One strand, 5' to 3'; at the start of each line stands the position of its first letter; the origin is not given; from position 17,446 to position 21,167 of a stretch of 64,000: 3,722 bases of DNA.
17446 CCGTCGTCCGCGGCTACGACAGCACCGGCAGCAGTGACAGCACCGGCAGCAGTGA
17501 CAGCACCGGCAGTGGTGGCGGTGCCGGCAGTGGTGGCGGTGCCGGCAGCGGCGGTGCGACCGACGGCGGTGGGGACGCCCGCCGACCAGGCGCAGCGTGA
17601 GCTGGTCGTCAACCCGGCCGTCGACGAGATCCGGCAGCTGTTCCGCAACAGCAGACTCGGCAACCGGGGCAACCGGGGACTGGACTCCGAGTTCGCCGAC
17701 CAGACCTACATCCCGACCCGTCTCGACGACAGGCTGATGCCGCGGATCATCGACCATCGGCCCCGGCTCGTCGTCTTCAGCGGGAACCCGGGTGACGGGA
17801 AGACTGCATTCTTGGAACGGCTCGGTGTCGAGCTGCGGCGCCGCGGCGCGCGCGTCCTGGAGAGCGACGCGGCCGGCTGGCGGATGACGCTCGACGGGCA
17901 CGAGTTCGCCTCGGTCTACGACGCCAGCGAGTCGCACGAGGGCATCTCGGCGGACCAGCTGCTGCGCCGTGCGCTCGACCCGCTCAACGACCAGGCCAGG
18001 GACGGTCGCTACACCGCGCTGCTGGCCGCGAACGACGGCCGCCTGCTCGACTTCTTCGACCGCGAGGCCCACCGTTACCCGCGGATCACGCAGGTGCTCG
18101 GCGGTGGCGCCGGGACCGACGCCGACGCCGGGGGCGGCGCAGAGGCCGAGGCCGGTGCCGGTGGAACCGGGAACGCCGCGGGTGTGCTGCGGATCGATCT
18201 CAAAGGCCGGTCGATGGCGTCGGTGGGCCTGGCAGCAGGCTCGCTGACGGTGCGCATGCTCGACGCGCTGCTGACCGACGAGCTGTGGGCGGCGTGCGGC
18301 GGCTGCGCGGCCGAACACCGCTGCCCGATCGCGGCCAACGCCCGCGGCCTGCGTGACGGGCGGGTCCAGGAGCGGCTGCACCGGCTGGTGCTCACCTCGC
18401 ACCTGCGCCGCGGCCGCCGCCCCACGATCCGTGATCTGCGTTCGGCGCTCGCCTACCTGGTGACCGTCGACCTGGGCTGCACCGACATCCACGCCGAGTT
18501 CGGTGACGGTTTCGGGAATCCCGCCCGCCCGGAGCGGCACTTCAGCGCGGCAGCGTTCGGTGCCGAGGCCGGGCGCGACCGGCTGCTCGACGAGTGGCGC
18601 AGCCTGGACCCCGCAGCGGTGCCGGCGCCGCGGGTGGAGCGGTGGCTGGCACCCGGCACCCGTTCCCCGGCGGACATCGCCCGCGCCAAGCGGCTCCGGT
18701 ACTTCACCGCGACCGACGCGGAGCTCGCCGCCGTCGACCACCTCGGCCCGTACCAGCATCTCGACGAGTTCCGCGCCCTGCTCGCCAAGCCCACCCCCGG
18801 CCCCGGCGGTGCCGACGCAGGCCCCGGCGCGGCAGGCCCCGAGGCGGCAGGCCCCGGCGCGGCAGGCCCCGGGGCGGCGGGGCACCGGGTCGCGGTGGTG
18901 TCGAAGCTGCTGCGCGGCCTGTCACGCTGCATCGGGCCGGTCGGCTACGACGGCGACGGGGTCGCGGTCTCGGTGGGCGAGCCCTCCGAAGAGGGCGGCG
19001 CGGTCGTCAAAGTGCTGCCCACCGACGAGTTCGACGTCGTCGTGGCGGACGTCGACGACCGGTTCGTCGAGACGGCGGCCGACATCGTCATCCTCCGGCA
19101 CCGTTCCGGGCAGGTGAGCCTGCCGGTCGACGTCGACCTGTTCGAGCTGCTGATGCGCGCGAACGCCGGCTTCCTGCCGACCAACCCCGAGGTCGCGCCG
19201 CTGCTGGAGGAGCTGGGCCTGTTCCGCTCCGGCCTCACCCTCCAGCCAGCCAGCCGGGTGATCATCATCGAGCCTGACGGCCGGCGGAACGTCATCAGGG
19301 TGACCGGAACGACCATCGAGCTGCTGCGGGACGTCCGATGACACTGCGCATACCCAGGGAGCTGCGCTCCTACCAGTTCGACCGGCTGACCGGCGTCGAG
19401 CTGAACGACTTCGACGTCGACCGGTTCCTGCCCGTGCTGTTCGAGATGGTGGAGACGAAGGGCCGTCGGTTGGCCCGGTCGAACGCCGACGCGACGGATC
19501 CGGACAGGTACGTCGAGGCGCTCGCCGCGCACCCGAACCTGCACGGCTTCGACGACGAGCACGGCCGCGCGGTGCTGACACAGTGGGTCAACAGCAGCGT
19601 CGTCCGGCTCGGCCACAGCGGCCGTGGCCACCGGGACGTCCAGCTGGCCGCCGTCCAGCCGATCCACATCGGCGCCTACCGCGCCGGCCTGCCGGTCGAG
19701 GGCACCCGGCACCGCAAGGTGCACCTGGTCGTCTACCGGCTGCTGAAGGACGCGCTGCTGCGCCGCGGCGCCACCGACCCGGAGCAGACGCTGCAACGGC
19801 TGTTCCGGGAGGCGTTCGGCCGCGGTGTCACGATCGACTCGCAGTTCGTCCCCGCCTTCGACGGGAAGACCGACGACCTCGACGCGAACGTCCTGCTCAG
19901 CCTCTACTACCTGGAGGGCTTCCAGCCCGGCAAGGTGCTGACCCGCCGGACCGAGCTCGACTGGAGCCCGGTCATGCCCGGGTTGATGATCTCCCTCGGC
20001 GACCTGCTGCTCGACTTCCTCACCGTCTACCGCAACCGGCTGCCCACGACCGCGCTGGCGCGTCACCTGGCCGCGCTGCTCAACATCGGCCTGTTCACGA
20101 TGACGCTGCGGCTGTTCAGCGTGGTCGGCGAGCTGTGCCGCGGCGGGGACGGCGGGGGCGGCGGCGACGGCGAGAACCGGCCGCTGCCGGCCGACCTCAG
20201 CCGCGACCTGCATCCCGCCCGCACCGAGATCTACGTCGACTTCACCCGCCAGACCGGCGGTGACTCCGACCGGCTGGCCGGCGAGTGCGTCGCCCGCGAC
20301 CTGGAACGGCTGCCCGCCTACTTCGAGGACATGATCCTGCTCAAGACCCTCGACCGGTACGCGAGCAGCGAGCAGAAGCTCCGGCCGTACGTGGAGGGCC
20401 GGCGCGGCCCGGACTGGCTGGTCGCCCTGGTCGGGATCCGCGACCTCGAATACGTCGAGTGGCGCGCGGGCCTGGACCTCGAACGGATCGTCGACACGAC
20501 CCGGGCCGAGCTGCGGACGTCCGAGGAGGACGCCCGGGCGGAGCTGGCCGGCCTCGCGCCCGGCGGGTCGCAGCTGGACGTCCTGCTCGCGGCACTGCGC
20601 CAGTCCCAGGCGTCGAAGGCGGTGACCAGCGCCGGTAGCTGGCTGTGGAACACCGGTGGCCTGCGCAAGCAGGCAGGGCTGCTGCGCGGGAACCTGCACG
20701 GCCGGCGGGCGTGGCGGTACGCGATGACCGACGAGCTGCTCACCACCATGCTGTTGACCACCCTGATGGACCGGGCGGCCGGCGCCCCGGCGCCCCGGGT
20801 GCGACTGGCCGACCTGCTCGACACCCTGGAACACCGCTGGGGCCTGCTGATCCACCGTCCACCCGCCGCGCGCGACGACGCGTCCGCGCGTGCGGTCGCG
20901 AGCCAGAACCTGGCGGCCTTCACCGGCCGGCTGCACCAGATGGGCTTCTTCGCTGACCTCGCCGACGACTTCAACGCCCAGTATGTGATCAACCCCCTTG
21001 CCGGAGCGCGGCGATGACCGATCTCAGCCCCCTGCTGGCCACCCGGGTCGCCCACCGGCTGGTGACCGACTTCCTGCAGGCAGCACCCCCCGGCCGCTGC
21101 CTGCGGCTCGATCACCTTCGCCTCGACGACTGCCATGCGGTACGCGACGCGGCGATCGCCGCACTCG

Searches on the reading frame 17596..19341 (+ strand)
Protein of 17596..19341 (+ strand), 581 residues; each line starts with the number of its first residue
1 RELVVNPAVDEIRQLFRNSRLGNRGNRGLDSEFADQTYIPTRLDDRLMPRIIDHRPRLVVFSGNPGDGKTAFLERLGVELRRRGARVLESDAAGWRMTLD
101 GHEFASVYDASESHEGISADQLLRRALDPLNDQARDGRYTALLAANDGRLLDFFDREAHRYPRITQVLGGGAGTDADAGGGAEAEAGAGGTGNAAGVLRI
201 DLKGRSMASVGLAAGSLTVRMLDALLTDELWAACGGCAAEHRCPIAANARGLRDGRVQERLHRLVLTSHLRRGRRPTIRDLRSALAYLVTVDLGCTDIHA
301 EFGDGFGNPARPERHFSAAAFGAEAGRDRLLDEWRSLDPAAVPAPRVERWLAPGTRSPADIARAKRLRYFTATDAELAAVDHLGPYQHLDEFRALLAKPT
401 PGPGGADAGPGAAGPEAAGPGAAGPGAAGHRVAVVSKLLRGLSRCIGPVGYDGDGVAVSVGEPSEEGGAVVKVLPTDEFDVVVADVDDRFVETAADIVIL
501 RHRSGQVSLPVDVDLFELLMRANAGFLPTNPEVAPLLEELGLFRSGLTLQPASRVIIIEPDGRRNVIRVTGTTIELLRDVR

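Call 6: search_protein_families(library=pfam, proteins=[window:17596-19338:+], max_evalue=10)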
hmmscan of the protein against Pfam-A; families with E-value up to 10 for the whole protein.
seq(581 aa): 8 families
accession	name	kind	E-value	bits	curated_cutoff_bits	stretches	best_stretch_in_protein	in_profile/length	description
PF13191.12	AAA_16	-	6.8e-05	23.9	32.6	1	47-151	15-121/167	AAA ATPase domain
PF03308.22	MeaB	-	0.0011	18.5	23.1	1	55-87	32-64/273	Methylmalonyl Co-A mutase-associated GTPase MeaB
PF25199.1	nSTAND_NTPase5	-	0.0057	16.9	34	1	35-93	16-79/145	Novel STAND NTPase 5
PF20720.3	nSTAND3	-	0.0071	16.5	27.2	1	57-90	18-51/155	Novel STAND NTPase 3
PF13671.12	AAA_33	-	0.016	15.9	27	1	58-127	1-59/143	AAA domain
PF06414.18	Zeta_toxin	-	0.061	13.2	22.3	1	53-141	13-98/199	Zeta toxin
PF05729.18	NACHT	-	0.23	11.7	26.7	1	57-84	1-28/167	NACHT domain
PF03205.20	MobB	-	0.26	11.6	26.6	1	59-87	2-30/133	Molybdopterin guanine dinucleotide synthesis protein B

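Call 18: search_protein_families(library=padloc, proteins=[window:17596-19341:+], max_evalue=0.1)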
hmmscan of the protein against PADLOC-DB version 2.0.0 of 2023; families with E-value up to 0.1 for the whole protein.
window:17596-19341:+ (581 aa): 6 families
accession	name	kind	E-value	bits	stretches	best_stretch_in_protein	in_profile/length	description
PDLC02795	SspF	-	1.5e-18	64.8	2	216-299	187-269/560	SspF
PDLC02796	SspF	-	3.5e-16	57.3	2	221-327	187-290/525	SspF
PDLC02793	SspF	-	1.8e-14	51.1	2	38-159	34-152/600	SspF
PDLC00914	TRIP13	-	0.04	11.4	1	51-82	66-97/302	TRIP13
PDLC02673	DndF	-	0.064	10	0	504-530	480-506/548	DndF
PDLC02674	DndF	-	0.068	10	0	506-530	458-482/530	DndF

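Call 61: search_solved_structures(query=window:17596-19341:+, max_evalue=1)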
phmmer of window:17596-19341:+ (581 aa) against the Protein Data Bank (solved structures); distinct sequences matched with E-value up to 1: 3.
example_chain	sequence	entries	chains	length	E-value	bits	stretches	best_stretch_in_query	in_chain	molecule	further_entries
2l6h_A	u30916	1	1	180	0.085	14.5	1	142-201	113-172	Focal adhesion kinase 1, linker, Paxillin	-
2p67_A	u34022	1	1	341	0.35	12.5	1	30-87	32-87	LAO/AO transport system kinase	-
9k9w_M2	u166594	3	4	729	0.65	11.6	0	156-182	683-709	Glr2806 protein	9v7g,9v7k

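Call 65: search_protein_families(library=ncbifam, proteins=[window:17596-19341:+], max_evalue=0.001)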
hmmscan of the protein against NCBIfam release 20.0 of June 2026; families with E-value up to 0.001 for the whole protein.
window:17596-19341:+ (581 aa): 0 families

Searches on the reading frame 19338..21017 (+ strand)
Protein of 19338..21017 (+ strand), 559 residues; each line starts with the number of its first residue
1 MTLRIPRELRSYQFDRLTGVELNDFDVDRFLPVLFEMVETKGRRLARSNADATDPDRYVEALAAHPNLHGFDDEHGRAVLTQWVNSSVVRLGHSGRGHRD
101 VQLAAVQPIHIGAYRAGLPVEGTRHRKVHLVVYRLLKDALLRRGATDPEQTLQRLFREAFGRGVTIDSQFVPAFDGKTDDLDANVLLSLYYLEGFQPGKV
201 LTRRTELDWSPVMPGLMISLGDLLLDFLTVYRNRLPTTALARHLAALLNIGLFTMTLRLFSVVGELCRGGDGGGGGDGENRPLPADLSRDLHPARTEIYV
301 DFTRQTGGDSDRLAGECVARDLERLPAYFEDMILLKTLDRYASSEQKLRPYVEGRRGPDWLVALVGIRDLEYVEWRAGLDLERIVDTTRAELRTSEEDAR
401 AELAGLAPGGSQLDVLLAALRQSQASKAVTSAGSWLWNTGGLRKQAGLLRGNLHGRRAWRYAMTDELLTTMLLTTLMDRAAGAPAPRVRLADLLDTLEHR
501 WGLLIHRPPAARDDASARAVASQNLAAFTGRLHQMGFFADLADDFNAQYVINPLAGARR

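Call 3: search_protein_families(library=pfam, proteins=[window:19338-21017:+], max_evalue=0.01)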
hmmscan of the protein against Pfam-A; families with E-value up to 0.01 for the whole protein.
window:19338-21017:+ (559 aa): 0 families

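Call 4: search_protein_families(library=padloc, proteins=[window:19338-21017:+], max_evalue=0.01)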
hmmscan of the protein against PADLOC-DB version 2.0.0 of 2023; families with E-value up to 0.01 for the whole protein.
window:19338-21017:+ (559 aa): 4 families
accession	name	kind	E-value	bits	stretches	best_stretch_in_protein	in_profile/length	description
PDLC04139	mad7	-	9.4e-12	42.7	1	460-551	406-503/504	mads_7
PDLC02799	SspG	-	4.6e-07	27.2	1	414-554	370-498/498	SspG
PDLC02800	SspG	-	9.5e-05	19.6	1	456-553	387-475/476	SspG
PDLC02802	SspG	-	0.00026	17.9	1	413-553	390-518/519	SspG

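Call 27: search_protein_families(library=ncbifam, proteins=[window:19338-21017:+], max_evalue=0.001)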
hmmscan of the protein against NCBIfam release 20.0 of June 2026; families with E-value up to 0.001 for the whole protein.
window:19338-21017:+ (559 aa): 1 family
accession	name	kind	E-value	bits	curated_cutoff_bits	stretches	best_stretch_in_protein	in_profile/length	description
NF047733.1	antiphage_MADS7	equivalog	2.2e-132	442.8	410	1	5-554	1-528/529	methylation-associated defense system protein MAD7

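Call 62: search_solved_structures(query=window:19338-21017:+, max_evalue=1)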
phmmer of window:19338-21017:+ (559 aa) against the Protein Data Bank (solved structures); distinct sequences matched with E-value up to 1: 0.
